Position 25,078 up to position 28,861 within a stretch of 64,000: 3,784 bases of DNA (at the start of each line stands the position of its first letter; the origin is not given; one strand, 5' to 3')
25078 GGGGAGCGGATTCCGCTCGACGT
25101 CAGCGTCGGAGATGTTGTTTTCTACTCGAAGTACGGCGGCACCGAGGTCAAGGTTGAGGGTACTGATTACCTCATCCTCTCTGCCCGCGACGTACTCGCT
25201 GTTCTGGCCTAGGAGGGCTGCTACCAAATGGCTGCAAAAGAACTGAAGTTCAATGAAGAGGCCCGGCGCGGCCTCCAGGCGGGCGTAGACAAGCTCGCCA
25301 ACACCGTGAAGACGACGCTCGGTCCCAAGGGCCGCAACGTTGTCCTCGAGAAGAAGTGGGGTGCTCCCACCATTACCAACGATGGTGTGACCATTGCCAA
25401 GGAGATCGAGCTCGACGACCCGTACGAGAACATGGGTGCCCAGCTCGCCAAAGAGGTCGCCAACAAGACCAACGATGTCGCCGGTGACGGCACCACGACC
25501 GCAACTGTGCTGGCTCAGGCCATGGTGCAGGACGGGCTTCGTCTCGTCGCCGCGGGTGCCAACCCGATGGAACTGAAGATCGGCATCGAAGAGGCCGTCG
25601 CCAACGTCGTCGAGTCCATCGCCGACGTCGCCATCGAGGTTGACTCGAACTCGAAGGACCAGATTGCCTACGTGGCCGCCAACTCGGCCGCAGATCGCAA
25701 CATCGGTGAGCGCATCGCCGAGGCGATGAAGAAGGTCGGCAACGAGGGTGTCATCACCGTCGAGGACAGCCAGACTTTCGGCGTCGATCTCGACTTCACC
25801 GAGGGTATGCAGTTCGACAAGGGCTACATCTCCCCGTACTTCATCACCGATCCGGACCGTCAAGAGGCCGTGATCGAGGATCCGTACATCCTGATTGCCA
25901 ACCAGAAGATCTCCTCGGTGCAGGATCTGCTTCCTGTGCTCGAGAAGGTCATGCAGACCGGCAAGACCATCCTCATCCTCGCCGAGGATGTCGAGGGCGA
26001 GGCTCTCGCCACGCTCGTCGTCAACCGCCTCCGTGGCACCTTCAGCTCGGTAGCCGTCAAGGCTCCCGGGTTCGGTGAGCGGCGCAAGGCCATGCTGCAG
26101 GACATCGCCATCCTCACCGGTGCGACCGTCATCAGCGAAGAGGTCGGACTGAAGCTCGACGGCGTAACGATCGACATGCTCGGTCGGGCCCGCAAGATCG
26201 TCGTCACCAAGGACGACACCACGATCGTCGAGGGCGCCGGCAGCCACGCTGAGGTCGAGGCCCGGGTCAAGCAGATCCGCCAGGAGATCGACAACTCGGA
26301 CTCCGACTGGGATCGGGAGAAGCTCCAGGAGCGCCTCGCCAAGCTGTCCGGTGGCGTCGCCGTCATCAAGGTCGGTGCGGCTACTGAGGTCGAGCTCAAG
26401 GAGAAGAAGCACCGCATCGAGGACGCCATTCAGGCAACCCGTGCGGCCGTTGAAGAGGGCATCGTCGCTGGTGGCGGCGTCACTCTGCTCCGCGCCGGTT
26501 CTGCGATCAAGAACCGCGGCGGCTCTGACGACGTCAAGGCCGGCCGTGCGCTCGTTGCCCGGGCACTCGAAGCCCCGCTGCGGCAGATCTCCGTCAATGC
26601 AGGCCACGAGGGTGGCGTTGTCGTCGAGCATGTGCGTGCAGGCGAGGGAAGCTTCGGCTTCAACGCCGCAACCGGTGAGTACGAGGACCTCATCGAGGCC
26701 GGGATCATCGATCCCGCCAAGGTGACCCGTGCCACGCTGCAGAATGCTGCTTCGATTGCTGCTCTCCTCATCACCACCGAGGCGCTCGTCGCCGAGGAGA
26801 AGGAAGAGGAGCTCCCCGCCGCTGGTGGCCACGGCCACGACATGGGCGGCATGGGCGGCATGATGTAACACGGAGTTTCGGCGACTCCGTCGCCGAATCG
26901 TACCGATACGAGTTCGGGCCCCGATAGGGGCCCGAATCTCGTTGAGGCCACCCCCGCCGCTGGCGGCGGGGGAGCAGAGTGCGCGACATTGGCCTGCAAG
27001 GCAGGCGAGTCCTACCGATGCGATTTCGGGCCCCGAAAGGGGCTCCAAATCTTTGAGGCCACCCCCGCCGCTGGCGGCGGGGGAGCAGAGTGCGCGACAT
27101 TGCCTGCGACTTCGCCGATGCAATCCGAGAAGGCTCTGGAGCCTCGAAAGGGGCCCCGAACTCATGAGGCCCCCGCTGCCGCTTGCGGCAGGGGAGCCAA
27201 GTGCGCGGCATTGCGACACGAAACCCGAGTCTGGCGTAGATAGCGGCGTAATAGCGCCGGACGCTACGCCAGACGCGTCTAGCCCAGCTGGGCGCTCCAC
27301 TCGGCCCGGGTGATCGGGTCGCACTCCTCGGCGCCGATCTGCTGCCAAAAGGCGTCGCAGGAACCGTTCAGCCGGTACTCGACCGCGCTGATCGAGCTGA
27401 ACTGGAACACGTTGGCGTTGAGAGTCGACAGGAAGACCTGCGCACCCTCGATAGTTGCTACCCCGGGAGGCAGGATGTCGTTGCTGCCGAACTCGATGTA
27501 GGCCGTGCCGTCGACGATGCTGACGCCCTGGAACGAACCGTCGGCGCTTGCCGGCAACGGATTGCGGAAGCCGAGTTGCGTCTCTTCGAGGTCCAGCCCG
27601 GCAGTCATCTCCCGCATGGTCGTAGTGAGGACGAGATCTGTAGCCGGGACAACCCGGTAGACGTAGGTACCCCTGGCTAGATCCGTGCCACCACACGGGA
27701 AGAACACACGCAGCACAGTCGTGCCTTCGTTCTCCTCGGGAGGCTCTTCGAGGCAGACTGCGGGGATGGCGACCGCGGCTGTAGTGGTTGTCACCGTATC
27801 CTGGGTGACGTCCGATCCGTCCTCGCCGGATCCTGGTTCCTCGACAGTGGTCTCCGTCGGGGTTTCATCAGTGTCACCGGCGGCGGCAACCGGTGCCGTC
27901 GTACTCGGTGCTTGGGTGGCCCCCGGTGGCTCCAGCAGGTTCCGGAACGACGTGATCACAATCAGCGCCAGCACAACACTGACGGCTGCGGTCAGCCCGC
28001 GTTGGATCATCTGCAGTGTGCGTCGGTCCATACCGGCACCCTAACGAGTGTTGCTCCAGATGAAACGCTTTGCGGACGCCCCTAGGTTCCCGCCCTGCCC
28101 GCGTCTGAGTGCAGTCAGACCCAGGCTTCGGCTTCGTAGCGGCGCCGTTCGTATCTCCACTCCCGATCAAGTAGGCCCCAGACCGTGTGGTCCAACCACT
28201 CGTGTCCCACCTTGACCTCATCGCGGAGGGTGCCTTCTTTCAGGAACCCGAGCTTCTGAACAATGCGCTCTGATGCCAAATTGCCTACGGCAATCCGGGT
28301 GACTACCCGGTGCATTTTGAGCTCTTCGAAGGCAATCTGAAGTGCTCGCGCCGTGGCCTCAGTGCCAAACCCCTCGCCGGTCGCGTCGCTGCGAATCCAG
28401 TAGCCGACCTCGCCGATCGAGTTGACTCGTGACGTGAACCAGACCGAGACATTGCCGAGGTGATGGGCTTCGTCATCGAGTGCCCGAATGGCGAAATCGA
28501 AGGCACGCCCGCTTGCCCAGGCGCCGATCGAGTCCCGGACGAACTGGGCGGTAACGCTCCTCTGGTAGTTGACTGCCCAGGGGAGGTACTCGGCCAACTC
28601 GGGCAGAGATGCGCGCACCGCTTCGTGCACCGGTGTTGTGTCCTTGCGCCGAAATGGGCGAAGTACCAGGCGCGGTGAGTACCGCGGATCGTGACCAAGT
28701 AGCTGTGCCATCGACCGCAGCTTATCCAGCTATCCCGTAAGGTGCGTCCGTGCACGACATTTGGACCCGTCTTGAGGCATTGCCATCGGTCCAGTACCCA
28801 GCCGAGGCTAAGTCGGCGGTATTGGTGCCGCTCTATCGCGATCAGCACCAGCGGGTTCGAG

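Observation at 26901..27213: Triple tandem two-hairpin repeat in the groEL 3' region with stem-preserving variation and + strand tetraloops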

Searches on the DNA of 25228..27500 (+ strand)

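Call 8: search_rna_families(source=window, start=26600, end=27500, threshold=evalue, max_evalue=10)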
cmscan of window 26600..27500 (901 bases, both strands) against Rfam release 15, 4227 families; matches with E-value up to 10: 14.
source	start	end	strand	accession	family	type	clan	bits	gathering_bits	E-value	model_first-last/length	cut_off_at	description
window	26743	26849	-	RF04311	dauA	Cis-reg;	-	20.8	45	1.2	1-88/88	no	dauA ncRNA motif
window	26669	26716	+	RF01679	P36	Gene; sRNA;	-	20.5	36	0.18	1-61/61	no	Pseudomonas sRNA P36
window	26952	27083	+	RF04198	MIR8670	Gene; miRNA;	-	19.6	150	0.64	1-142/142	no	MIR8670 microRNA precursor family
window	26895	26970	-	RF00435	ROSE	Cis-reg; thermoregulator;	-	19.5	45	2.7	1-94/94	no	Repression of heat shock gene expression (ROSE) element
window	26953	27082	+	RF03191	mir-1913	Gene; miRNA;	-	18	105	1.6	1-80/80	no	mir-1913 microRNA precursor family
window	26949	27085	+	RF04104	MIR918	Gene; miRNA;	-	17.5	268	1.7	1-265/265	no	MIR918 microRNA precursor family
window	26949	27084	+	RF04119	MIR1858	Gene; miRNA;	-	17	137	5.6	1-197/197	no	MIR1858 microRNA precursor family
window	26805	26837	-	RF02975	DUF3800-XI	Gene; sRNA;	-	16.8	37.8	0.42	1-48/48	no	DUF3800-XI RNA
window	27156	27208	-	RF02261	MAT2A_B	Cis-reg;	-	15.8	45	5.4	1-64/64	no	MAT2A 3'UTR stem loop B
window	27148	27259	-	RF01400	istR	Gene; antitoxin;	-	15.6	45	2.1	1-130/130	no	istR Hfq binding RNA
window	26951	27082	-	RF04198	MIR8670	Gene; miRNA;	-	15.5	150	7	1-142/142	no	MIR8670 microRNA precursor family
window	26784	26869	-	RF02791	CcsR1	Gene; sRNA;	-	12.9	65.3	3.8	1-83/83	no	Conserved CCUCCUCCC motif stress-induced RNA 1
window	27014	27058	+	RF01131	sR47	Gene; snRNA; snoRNA; CD-box;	CL00132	11.3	40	7.6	1-55/55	no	Small nucleolar RNA sR47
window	26802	26846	-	RF02166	PVT1_3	Gene; lncRNA;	-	11.2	45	3.3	1-95/95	no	Pvt1 oncogene conserved region 3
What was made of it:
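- On Any Rfam family: The best sub-threshold hits have E of 0.18 or more and are implausible (call 8).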

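Call 19: search_dna_similar(query=window:26869-27278:+, collection=plasmids, mode=distant, max_evalue=0.01)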
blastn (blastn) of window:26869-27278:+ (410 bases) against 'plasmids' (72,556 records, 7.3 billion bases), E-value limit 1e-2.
No match.

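Call 20: search_dna_similar(query=window:26869-27278:+, collection=phages, mode=distant, max_evalue=0.01)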
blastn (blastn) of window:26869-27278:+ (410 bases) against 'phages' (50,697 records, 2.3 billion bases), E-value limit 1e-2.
No match.
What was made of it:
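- Tried and rejected: blastn of the intergenic region against plasmids and phages gave no match (calls 19, 20).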

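Call 53: build_rna_model(alignment_id=A4, structure=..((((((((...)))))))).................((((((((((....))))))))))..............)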
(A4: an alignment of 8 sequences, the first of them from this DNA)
Model R1 built from alignment A4 (8 sequences, 76 columns); structure: as given.
model positions 74; base pairs 18; branch points 1; effective number of sequences 2.46; information 0.762 bits per position. Calibrated on 0.2 Mb of random sequence (short: E-values are rough).
structure used (alignment columns):
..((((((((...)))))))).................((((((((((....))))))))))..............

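Call 54: search_with_rna_model(model_id=R1, sources=[window, L005, L009, L010, L011, L012, L013, L014, L015, L017, L018, L019, L020, L021], max_evalue=10, make_alignment=true)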
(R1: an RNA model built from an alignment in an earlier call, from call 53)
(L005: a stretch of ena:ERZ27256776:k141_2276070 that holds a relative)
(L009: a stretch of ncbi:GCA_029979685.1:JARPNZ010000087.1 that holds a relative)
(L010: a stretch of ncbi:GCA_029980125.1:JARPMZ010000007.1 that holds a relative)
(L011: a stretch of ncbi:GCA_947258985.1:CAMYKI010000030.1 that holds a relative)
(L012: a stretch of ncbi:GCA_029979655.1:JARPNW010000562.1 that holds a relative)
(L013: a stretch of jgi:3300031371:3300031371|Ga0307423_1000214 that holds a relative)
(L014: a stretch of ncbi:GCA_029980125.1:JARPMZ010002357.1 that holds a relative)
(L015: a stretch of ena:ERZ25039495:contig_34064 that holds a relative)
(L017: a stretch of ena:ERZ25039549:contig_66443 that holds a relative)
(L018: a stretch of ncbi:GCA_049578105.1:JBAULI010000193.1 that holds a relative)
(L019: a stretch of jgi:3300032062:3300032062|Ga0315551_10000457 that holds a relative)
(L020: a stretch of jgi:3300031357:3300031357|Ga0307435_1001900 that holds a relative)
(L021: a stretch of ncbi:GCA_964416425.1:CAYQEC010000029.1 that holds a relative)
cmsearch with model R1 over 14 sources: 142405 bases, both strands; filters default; matches with E-value up to 10: 47.
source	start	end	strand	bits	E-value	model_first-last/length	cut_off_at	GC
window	26877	26950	+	97.3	1.2e-21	1-74/74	no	0.64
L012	3741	3814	+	94.2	7.2e-21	1-74/74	no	0.66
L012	3979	4052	+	93.7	9.5e-21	1-74/74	no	0.66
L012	3875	3948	+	92.2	2.2e-20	1-74/74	no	0.65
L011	3754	3826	+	84.5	1.7e-18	1-74/74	no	0.62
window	26989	27061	+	78.5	5e-17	1-74/74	no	0.6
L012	3640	3710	+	73.4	9e-16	1-74/74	no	0.55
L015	3639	3710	+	72.8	1.3e-15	1-74/74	no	0.64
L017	3639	3710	+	71.9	2.2e-15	1-74/74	no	0.65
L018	1897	1968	+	71.9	2.2e-15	1-74/74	no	0.65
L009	5653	5725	+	71.4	2.8e-15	1-74/74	no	0.6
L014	3652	3723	+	66.3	5.1e-14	1-74/74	no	0.57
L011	3652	3724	+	65.8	7e-14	1-74/74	no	0.58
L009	5755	5828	+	54.4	4.3e-11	1-74/74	no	0.62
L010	5643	5715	+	54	5.5e-11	1-74/74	no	0.58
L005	5652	5725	+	50.5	4e-10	1-74/74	no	0.61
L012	3663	3727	-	29.6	5.5e-05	1-74/74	no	0.6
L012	3898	3965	-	28.7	9.4e-05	1-74/74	no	0.66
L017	3674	3705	-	24.7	0.0009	29-60/74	no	0.66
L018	1932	1963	-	24.7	0.0009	29-60/74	no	0.66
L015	3674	3701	-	23.3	0.002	33-60/74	no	0.71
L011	3776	3842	-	23.3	0.002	1-74/74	no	0.64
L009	5674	5739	-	21.9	0.0045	1-74/74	no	0.64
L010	5666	5737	-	21.8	0.0045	1-74/74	no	0.62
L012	3777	3800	-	19.6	0.016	37-60/74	no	0.71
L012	4015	4038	-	18.2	0.035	37-60/74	no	0.75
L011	3688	3716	-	17.9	0.042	33-60/74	no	0.62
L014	3687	3714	-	17.5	0.053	34-60/74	no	0.64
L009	5792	5819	-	17.1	0.065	34-60/74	no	0.68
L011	3719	3774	-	16.6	0.088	1-74/74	no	0.66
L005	5688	5716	-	14.9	0.23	33-60/74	no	0.66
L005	4352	4391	+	12.2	1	1-74/74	no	0.57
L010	7982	8037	-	11.5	1.6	1-74/74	no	0.62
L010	8175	8221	+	11.3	1.8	1-74/74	no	0.64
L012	4164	4187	+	10.3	3.2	37-60/74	no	0.79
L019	2316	2391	+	10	3.8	1-74/74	no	0.7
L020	2316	2391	+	10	3.8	1-74/74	no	0.7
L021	2316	2391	+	10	3.8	1-74/74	no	0.7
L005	2413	2479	-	9.9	4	1-74/74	no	0.73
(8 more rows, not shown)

Alignment A5: 47 matches aligned to the model, 123 columns, each read 5' to 3' on its own strand. Consensus structure (alignment columns), stored with it:
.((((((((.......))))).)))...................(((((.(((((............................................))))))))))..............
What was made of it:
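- The unit matches much better on the + strand, although that is trivial for a non-palindromic unit (call 54).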

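Call 59: search_with_rna_model(model_id=R1, sources=[window, L005, L009, L010, L011, L012, L014, L015, L017], max_evalue=1e-9, make_alignment=true)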
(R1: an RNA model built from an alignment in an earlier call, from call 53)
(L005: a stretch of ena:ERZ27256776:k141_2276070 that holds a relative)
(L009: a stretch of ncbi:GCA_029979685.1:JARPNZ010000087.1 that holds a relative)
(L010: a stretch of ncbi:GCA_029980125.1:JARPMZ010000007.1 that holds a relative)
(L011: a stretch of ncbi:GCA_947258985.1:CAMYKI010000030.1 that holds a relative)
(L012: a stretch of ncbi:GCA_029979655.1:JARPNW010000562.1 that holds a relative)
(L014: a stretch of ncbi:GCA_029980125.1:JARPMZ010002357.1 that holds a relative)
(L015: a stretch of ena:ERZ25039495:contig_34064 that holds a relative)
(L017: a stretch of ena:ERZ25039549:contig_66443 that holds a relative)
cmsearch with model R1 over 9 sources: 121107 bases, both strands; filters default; matches with E-value up to 1e-9: 15.
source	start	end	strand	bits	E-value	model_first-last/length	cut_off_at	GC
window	26877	26950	+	97.3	1e-21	1-74/74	no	0.64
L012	3741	3814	+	94.2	6.1e-21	1-74/74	no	0.66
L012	3979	4052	+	93.7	8.1e-21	1-74/74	no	0.66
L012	3875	3948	+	92.2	1.8e-20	1-74/74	no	0.65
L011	3754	3826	+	84.5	1.5e-18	1-74/74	no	0.62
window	26989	27061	+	78.5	4.3e-17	1-74/74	no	0.6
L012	3640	3710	+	73.4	7.7e-16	1-74/74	no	0.55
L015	3639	3710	+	72.8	1.1e-15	1-74/74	no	0.64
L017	3639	3710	+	71.9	1.8e-15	1-74/74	no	0.65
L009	5653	5725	+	71.4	2.4e-15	1-74/74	no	0.6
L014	3652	3723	+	66.3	4.3e-14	1-74/74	no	0.57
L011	3652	3724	+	65.8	5.9e-14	1-74/74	no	0.58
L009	5755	5828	+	54.4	3.6e-11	1-74/74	no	0.62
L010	5643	5715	+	54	4.7e-11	1-74/74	no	0.58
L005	5652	5725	+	50.5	3.4e-10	1-74/74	no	0.61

Alignment A6: 15 matches aligned to the model, 79 columns, each read 5' to 3' on its own strand. Consensus structure (alignment columns), stored with it:
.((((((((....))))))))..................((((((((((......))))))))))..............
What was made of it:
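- On MIRU-VNTR: Spacings are 112, 113, 101, 134, 104 and 102 nt (calls 54, 59).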

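Call 77: search_with_rna_model(model_id=R1, source=window, filters=off, max_evalue=1)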
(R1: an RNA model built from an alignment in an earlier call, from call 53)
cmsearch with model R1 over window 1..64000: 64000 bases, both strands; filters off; matches with E-value up to 1: 16.
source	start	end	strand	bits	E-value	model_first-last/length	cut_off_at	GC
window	26877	26950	+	97.3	5.3e-22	1-74/74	no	0.64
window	26989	27061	+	78.5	2.2e-17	1-74/74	no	0.6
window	26900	26970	-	34.3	1.7e-06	1-74/74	no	0.72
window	27102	27172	+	31.2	1e-05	1-74/74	no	0.65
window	26832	26897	-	19.2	0.0091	1-74/74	no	0.65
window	27012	27081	-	15.4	0.079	1-74/74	no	0.69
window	12245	12299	-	14.4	0.14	1-74/74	no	0.56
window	48529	48610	-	12.9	0.33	1-74/74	no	0.71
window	32864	32907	+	12.8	0.33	1-74/74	no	0.66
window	37891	37973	+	12.5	0.4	1-74/74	no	0.67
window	25579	25618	+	11.8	0.59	1-74/74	no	0.62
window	5808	5847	-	11.5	0.71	1-74/74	no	0.62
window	16108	16162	+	11.5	0.71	1-74/74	no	0.62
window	53016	53091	+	11.4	0.77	1-74/74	no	0.64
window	41769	41845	-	11.2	0.83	1-74/74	no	0.66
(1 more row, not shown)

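Call 83: search_rna_families(sources=[L009, L010, L011, L012, L015, L020, L022], threshold=gathering)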
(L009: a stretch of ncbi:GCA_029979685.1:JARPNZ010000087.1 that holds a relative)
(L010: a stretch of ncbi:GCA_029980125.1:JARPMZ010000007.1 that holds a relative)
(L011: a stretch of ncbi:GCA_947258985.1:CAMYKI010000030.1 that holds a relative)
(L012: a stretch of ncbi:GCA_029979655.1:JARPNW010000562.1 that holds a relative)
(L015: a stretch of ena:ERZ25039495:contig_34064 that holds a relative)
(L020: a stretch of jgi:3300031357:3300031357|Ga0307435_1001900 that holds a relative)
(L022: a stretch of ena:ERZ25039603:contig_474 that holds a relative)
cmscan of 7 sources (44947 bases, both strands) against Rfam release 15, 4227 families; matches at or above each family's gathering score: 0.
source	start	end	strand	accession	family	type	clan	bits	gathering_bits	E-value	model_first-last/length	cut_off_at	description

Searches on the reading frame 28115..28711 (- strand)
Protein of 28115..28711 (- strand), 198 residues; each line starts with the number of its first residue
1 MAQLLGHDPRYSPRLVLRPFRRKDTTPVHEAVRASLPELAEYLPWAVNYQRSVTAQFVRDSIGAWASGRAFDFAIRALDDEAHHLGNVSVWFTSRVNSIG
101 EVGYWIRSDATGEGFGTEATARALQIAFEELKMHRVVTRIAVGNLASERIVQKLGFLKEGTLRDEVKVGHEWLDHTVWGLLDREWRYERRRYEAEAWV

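Call 75: search_protein_families(library=pfam, proteins=[window:28115-28711:-], max_evalue=0.01)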
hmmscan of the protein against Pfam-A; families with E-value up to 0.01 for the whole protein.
window:28115-28711:- (198 aa): 3 families
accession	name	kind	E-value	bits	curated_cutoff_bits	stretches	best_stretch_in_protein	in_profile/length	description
PF13302.13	Acetyltransf_3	-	1.5e-27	97.4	25.4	1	14-156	1-137/138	Acetyltransferase (GNAT) domain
PF13420.13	Acetyltransf_4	-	6.6e-06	26.7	24.3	1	100-177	77-155/155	Acetyltransferase (GNAT) domain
PF00583.31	Acetyltransf_1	-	1.6e-05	25.6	20.7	1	84-156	44-116/116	Acetyltransferase (GNAT) family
